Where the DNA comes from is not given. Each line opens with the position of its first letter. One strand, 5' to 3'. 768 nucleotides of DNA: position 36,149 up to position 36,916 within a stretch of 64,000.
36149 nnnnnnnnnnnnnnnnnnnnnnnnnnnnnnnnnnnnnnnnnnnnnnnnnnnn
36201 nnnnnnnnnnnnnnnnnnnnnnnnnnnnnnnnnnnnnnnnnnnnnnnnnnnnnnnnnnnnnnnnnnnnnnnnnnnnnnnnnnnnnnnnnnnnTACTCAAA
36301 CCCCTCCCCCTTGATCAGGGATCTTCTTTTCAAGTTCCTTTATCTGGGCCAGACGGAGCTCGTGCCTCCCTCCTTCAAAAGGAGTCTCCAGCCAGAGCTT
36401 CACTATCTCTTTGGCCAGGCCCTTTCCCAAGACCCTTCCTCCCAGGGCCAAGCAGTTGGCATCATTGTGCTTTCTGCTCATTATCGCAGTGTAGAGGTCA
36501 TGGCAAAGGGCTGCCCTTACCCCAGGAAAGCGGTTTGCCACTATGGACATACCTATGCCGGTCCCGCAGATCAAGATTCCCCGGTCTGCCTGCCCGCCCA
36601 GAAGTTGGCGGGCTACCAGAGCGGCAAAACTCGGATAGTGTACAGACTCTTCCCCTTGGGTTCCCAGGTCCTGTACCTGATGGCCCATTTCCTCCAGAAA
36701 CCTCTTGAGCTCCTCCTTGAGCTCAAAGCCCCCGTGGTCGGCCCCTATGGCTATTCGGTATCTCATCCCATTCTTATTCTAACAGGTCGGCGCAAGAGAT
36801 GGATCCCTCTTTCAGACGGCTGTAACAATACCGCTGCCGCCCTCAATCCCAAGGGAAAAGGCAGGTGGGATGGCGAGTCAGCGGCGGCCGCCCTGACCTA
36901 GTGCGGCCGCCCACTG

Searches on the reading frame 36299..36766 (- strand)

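Call 26: search_protein_families(library=pfam, proteins=[window:36299-36766:-], max_evalue=0.00001)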
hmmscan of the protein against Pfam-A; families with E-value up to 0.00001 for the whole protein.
window:36299-36766:- (156 aa): 1 family
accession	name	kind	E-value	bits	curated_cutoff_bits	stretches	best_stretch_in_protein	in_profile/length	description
PF02502.23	LacAB_rpiB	-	5.8e-59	198.4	24.7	1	5-142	1-138/138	Ribose/Galactose Isomerase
